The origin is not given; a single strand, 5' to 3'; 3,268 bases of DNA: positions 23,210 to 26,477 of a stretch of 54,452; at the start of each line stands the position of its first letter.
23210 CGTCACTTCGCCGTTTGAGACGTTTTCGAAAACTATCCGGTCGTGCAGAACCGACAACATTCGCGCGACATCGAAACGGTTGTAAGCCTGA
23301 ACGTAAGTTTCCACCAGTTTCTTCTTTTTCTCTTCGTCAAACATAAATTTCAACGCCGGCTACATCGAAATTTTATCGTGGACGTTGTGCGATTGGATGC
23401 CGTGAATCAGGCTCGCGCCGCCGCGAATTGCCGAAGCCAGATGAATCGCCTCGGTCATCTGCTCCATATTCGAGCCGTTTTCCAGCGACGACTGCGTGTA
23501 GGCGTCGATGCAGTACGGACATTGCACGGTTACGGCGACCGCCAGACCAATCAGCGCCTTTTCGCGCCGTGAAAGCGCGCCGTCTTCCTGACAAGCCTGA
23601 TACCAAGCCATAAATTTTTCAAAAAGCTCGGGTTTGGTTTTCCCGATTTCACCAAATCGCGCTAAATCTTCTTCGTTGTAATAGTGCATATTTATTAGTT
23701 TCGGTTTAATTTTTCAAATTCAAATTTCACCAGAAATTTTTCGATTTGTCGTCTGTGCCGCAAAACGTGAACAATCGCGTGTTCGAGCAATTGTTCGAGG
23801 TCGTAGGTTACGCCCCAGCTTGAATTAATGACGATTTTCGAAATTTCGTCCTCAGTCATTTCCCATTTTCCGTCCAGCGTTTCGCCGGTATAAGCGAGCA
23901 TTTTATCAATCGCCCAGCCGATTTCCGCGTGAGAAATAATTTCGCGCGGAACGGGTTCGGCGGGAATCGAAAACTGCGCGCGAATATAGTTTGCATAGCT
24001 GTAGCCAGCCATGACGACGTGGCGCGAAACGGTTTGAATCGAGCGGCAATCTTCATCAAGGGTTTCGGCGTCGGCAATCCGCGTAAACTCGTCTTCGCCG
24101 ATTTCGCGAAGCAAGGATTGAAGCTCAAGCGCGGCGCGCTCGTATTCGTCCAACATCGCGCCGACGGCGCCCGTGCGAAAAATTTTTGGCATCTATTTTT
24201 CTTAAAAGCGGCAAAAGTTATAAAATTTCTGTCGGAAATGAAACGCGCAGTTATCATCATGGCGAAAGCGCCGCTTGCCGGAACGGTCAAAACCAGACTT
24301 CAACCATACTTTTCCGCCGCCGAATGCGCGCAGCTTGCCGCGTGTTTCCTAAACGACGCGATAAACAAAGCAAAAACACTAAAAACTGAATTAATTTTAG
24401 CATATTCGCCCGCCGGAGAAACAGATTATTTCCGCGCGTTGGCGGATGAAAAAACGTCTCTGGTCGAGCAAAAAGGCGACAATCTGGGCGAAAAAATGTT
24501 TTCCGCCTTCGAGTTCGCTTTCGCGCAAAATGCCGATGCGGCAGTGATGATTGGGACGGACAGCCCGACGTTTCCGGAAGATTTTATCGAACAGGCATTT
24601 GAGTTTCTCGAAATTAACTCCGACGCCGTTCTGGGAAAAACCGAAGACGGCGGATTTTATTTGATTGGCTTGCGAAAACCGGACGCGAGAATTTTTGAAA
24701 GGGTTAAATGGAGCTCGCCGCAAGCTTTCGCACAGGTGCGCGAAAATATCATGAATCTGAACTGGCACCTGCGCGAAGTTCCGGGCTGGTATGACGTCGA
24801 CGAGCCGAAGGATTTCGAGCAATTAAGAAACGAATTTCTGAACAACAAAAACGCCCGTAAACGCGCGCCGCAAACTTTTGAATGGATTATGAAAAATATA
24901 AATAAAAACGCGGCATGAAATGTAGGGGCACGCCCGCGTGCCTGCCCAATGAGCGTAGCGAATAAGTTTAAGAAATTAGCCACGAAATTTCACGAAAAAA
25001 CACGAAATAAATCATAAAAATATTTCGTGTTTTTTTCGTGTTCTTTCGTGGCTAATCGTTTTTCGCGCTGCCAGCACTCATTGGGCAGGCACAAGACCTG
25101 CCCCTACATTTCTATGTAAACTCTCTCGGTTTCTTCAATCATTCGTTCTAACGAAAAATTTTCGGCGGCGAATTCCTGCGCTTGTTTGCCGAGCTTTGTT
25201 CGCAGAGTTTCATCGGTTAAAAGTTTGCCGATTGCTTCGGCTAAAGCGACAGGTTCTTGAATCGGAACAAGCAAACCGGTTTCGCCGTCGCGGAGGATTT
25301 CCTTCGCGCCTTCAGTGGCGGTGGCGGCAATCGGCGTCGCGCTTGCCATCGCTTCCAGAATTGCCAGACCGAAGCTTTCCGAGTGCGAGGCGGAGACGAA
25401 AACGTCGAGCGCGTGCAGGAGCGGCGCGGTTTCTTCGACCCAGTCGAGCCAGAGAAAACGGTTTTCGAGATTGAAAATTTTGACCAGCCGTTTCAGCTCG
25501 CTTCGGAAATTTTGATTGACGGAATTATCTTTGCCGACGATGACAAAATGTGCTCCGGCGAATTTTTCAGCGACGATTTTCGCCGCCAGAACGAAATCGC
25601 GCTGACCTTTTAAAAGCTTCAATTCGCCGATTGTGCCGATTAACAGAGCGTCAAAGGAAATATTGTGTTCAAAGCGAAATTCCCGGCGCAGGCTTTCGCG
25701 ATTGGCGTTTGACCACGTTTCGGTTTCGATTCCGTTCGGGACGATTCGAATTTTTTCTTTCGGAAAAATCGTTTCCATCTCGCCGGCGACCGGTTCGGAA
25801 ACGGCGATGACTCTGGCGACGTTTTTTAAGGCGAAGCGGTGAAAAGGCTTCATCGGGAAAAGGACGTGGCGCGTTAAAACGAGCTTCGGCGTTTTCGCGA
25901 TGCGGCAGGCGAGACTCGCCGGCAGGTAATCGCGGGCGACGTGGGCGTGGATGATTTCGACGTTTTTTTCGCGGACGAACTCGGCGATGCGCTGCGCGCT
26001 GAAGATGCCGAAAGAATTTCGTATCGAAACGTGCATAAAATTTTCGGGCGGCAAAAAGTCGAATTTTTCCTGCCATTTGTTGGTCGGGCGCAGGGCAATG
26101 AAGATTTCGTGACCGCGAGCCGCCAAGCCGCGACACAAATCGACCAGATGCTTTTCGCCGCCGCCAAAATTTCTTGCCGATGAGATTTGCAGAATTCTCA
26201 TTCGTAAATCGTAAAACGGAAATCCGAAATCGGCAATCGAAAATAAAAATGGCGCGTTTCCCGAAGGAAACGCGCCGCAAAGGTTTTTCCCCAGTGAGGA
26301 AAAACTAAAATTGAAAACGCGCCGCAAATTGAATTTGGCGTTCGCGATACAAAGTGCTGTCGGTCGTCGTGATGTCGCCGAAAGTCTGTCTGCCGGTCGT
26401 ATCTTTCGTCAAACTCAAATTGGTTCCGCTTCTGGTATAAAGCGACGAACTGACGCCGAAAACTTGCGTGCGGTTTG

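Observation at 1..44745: Many intergenic gaps hold a long near-perfect hairpin whose arms are 7-10-nt tandem units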

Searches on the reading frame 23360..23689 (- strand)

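Call 73: search_protein_families(library=pfam, proteins=[window:23360-23689:-])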
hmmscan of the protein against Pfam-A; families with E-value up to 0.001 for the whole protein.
window:23360-23689:- (109 aa): 1 family
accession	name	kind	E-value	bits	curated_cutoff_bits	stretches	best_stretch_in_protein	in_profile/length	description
PF02627.25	CMD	-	6.8e-15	55.3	23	1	20-96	1-77/84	Carboxymuconolactone decarboxylase family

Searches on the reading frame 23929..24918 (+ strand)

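Call 9: search_protein_families(library=ncbifam, proteins=[window:23929-24918:+])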
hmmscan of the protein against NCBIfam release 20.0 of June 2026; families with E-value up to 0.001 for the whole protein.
window:23929-24918:+ (329 aa): 2 families
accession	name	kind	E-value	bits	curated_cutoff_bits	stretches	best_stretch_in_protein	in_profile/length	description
TIGR04282.1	glyco_like_cofC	hypoth_equivalog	1.3e-53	181.6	134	1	108-295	1-188/189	TIGR04282 family arsenosugar biosynthesis glycosyltransferase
TIGR03552.1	F420_cofC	equivalog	1.4e-08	34.6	105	1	119-300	11-188/196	2-phospho-L-lactate guanylyltransferase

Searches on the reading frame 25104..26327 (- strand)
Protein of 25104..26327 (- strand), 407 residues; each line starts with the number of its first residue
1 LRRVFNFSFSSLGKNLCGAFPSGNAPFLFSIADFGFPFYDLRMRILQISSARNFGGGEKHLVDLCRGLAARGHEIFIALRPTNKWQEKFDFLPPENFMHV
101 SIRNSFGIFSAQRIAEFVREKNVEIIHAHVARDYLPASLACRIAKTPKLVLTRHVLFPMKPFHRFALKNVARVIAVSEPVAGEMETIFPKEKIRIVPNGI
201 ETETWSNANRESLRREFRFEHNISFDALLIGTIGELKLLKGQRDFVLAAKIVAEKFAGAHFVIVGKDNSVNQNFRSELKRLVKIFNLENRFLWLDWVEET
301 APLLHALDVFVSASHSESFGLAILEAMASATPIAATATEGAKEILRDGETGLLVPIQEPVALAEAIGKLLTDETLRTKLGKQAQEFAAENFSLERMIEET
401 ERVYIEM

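Call 9: search_protein_families(library=ncbifam, proteins=[window:25104-26327:-])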
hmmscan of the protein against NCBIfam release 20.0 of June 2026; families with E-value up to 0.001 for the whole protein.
window:25104-26327:- (407 aa): 38 families (the best 25 are shown)
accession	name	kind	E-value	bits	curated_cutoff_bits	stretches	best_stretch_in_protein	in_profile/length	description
NF041876.1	EPS_EpsE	equivalog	1.2e-35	123.5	400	1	105-395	96-384/389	exopolysaccharide biosynthesis GT4 family glycosyltransferase EpsE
TIGR03999.1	thiol_BshA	equivalog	7.8e-35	120.5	273.7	1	54-406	11-372/375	N-acetyl-alpha-D-glucosaminyl L-malate synthase BshA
TIGR03088.1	stp2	hypoth_equivalog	6.3e-31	107.7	409.05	1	170-405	137-371/374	TIGR03088 family PEP-CTERM/XrtA system glycosyltransferase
TIGR02149.1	glgA_Coryne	subfamily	6.3e-30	104.6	302.4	1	121-406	82-389/391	glycogen synthase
TIGR03449.1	mycothiol_MshA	equivalog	2.3e-25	89.3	462.5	1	190-405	187-401/406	D-inositol-3-phosphate glycosyltransferase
TIGR04047.1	MSMEG_0565_glyc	hypoth_equivalog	4.4e-18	65.5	259.85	1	149-388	113-356/373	MSMEG_0565 family glycosyltransferase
TIGR04063.1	stp3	hypoth_equivalog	2e-17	63.2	442.05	1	165-405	153-393/397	TIGR04063 family PEP-CTERM/XrtA system glycosyltransferase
TIGR04157.1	glyco_rSAM_CFB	subfamily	4.2e-17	62.2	400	1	167-404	167-406/406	TIGR04157 family glycosyltransferase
NF038229.1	Glyco4_Geo_Pelo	equivalog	1.7e-16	60.2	400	1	164-405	104-334/338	GPMC system family 4 glycosyltransferase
NF050063.1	ProtGlycPglJ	equivalog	7.9e-16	58.2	500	1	220-388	187-348/363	N-acetylgalactosamine-N,N'-diacetylbacillosaminyl-diphospho-undecaprenol 4-alpha-N-acetylgalactosaminyltransferase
NF038295.1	EPS_HpsP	equivalog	8.1e-16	58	550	1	194-405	179-385/388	hormogonium polysaccharide biosynthesis glycosyltransferase HpsP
NF038011.1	PelF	equivalog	2.7e-15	56.4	100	1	189-403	278-488/489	GT4 family glycosyltransferase PelF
NF047684.1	TeichurnBiosyTuaC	equivalog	3.1e-14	52.7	550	1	123-404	109-386/391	teichuronic acid biosynthesis protein TuaC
NF053787.1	GlcN_PG_synth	equivalog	5.4e-14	51.8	480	1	297-405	252-357/361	N-acetylglucosaminyl phosphatidylglycerol synthase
NF041010.1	glycosy_Agl16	equivalog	1.4e-13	50.5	575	1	158-404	122-348/352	glycosylation protein Agl16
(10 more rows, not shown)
